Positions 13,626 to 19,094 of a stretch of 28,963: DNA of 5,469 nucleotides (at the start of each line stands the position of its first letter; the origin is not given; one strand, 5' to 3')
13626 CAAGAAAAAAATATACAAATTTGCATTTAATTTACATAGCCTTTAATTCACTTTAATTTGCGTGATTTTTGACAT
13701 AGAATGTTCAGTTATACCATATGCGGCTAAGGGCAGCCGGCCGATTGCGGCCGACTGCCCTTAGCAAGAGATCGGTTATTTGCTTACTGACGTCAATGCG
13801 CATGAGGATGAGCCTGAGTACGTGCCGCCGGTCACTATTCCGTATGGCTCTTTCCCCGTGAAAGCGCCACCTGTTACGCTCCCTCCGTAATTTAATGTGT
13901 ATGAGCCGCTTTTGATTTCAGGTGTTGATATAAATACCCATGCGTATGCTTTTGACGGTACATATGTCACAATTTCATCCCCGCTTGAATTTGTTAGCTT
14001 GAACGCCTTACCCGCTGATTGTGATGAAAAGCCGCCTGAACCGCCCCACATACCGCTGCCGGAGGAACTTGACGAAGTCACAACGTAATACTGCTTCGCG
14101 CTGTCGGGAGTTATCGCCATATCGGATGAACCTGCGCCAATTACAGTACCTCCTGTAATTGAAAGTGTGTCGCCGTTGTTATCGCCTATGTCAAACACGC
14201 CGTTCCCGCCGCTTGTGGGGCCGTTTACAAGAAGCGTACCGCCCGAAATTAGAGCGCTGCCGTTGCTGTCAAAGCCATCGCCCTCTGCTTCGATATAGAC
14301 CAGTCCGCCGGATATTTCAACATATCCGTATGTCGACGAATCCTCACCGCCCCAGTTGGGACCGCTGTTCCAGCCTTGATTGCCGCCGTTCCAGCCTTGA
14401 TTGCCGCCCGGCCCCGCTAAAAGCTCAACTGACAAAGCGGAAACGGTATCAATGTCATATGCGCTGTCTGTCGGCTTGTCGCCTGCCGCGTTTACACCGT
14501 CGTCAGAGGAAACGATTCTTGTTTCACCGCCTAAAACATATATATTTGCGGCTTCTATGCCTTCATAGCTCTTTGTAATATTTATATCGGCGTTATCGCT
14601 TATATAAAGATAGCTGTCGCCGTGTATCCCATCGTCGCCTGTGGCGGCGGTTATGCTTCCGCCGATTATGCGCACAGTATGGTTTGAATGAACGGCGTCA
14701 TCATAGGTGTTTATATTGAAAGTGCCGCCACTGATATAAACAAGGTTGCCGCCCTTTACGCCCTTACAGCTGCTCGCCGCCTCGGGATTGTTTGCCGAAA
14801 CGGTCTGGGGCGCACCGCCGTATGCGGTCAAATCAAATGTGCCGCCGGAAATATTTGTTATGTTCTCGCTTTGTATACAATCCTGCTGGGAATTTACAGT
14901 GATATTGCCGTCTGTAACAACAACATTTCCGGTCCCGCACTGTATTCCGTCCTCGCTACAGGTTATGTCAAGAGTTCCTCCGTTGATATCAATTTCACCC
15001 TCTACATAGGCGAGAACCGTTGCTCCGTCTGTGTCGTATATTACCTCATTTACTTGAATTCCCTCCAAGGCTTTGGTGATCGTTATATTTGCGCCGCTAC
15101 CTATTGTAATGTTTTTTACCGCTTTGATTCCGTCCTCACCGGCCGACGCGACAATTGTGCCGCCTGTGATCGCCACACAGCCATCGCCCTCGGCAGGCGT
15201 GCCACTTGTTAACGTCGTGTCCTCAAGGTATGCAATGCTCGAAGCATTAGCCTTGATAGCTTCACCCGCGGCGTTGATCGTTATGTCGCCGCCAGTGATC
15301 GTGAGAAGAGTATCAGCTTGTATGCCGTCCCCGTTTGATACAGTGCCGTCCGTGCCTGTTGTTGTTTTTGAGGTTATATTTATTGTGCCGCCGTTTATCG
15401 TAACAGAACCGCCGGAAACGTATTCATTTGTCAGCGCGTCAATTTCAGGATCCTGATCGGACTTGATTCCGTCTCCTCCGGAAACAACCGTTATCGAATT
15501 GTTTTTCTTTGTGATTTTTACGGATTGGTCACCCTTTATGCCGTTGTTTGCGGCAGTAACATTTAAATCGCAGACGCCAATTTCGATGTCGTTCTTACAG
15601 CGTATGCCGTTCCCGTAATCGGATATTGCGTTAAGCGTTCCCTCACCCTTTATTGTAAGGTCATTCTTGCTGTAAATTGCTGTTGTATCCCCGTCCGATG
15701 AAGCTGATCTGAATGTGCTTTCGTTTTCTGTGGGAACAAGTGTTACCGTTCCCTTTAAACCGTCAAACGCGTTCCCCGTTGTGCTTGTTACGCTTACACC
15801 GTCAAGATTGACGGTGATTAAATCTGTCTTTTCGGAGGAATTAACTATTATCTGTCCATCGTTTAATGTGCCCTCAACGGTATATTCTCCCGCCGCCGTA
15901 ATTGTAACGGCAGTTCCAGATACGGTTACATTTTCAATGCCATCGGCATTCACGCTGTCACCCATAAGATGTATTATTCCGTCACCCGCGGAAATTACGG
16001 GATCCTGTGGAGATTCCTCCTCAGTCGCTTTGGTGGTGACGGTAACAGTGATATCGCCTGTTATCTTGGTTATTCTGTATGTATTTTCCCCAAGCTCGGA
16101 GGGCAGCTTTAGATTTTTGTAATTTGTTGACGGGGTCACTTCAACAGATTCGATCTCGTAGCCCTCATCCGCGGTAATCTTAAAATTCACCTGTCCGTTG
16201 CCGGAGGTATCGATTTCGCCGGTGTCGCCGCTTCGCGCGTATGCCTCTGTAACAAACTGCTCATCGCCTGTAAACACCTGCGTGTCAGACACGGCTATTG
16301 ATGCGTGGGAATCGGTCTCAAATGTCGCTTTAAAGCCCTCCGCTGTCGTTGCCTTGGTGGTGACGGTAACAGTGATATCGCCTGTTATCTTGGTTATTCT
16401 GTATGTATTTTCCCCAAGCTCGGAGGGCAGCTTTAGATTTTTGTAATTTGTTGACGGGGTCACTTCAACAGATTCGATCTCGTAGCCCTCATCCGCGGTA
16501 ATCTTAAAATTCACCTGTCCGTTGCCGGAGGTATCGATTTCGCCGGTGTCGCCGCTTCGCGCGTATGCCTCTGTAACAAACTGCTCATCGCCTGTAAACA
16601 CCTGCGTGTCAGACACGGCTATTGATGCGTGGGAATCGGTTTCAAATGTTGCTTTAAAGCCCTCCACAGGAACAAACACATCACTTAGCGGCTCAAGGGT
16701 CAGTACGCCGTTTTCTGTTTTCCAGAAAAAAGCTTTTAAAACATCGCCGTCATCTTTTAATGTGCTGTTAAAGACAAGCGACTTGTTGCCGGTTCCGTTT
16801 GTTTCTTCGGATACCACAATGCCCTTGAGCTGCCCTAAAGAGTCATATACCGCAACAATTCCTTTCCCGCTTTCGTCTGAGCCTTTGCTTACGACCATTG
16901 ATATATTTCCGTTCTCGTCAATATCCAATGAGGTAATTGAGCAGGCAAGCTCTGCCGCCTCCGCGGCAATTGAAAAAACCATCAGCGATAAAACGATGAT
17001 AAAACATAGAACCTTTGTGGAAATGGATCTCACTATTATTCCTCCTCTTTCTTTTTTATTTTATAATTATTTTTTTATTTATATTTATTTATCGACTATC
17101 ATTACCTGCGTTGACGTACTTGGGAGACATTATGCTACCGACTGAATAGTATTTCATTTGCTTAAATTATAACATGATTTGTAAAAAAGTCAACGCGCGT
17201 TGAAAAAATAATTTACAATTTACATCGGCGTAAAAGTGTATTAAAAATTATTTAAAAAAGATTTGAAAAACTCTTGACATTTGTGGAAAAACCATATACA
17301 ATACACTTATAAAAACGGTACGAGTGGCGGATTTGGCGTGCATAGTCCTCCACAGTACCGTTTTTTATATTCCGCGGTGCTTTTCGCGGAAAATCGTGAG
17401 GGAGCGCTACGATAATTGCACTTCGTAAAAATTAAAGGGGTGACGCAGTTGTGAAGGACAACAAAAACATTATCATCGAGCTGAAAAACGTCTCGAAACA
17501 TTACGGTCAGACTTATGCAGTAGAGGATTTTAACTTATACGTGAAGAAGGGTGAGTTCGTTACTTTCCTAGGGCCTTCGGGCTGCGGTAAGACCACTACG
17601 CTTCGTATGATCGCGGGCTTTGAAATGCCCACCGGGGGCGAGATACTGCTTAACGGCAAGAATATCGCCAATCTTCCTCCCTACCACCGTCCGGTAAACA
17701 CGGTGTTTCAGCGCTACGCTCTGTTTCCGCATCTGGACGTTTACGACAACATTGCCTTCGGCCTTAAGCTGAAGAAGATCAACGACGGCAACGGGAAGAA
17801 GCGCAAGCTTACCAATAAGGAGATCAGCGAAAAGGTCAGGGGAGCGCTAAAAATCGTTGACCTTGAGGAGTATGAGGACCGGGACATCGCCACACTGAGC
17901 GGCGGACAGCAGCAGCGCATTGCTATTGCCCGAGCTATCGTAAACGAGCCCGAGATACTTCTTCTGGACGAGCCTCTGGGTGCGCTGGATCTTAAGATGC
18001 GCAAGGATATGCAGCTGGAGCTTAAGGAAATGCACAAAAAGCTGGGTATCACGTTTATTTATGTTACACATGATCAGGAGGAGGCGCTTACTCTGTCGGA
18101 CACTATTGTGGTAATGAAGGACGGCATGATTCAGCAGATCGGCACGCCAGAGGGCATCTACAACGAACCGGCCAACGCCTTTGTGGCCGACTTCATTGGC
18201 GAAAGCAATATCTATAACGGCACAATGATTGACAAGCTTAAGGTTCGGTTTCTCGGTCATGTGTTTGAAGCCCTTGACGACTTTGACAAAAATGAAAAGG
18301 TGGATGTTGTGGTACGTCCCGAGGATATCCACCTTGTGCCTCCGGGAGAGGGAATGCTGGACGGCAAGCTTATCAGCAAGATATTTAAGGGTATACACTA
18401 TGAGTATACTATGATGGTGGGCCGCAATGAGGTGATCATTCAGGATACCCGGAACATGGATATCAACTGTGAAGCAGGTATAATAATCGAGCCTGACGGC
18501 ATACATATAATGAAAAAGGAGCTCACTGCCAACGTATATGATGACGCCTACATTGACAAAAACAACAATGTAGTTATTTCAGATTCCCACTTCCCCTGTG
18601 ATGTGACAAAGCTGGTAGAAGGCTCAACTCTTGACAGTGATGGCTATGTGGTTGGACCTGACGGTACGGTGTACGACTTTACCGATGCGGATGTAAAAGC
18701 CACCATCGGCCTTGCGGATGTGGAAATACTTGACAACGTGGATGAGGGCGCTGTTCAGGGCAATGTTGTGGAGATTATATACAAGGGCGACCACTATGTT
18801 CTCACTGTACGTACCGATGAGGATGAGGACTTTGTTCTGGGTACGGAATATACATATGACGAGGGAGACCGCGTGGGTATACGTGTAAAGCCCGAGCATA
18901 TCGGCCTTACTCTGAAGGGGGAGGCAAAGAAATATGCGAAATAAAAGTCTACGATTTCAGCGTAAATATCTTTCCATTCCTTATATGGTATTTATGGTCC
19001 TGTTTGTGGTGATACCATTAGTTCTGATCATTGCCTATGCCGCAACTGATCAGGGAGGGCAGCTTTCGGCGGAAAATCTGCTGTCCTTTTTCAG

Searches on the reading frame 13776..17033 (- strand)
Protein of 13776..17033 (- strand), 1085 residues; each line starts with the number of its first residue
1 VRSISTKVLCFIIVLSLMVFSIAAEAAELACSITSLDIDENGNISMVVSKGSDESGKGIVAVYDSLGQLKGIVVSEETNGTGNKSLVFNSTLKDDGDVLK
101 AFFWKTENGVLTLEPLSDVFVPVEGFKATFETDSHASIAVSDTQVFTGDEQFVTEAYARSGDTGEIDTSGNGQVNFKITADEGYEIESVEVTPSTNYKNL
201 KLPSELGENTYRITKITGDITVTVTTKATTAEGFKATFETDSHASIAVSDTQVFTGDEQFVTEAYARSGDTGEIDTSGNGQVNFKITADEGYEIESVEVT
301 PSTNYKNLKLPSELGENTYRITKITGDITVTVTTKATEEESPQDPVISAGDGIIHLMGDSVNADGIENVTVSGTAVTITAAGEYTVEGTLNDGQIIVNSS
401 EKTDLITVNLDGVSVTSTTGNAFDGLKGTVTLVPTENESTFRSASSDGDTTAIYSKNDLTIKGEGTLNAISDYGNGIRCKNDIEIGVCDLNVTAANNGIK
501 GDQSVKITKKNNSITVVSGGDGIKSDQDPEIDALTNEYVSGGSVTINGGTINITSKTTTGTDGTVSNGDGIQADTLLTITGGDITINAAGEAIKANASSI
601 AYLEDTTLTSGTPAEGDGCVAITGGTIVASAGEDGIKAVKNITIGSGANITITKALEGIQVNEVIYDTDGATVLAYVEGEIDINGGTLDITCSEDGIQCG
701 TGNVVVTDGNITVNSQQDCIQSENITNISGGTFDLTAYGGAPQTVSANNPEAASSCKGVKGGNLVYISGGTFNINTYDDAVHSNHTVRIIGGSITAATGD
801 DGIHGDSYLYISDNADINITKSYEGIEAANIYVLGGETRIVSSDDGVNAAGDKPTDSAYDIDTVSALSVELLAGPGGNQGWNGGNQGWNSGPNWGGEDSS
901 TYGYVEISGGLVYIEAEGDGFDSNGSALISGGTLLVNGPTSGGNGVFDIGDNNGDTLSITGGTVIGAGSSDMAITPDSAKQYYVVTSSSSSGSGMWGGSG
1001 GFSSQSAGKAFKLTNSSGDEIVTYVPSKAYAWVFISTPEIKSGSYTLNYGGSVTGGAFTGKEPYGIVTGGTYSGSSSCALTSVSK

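Call 60: search_protein_families(library=pfam, proteins=[window:13776-17033:-], max_evalue=1)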
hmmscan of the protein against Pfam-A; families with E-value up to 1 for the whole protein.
window:13776-17033:- (1085 aa): 5 families
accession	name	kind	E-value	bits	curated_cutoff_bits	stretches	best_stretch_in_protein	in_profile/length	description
PF14262.12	Cthe_2159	-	2.5e-74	250.3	25.8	5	372-592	1-205/262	Carbohydrate-binding domain-containing protein Cthe_2159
PF12971.12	NAGLU_N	-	0.1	12.8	28.3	0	200-252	20-73/82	Alpha-N-acetylglucosaminidase (NAGLU) N-terminal domain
PF17594.7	GP57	-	0.15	12.2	27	1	602-646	31-72/75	Phage Tail fiber assembly helper gene product 57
PF12229.13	PG_binding_4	-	0.32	11.6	22.1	0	647-698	43-94/117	Putative peptidoglycan binding domain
PF09745.14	NSRP1_N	-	0.38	11.2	25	0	143-159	78-94/121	Nuclear speckle splicing regulatory protein 1, N-terminal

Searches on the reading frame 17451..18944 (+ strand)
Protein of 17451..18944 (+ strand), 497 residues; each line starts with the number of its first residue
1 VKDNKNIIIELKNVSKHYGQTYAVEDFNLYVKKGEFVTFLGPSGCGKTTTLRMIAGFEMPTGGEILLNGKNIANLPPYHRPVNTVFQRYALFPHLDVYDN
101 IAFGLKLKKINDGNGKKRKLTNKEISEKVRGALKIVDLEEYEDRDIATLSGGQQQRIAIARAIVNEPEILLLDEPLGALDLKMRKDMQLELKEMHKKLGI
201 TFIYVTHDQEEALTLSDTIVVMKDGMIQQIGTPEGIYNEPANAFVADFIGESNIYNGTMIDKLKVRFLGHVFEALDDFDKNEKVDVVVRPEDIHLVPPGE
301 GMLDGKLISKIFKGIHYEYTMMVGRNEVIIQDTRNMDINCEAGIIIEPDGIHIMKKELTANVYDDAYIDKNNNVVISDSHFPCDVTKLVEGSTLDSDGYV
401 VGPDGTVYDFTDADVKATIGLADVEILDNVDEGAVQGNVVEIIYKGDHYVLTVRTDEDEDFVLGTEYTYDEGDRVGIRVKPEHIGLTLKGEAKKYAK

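Call 59: search_protein_families(library=pfam, proteins=[window:17451-18944:+], max_evalue=0.001)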
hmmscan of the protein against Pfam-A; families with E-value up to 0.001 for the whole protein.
window:17451-18944:+ (497 aa): 2 families
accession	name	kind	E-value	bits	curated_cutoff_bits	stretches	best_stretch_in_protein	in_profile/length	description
PF00005.33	ABC_tran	-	2.1e-35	122.7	25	1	25-176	2-136/137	ABC transporter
PF08402.16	TOBE_2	-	3.4e-11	43.5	21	1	431-484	15-73/76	TOBE domain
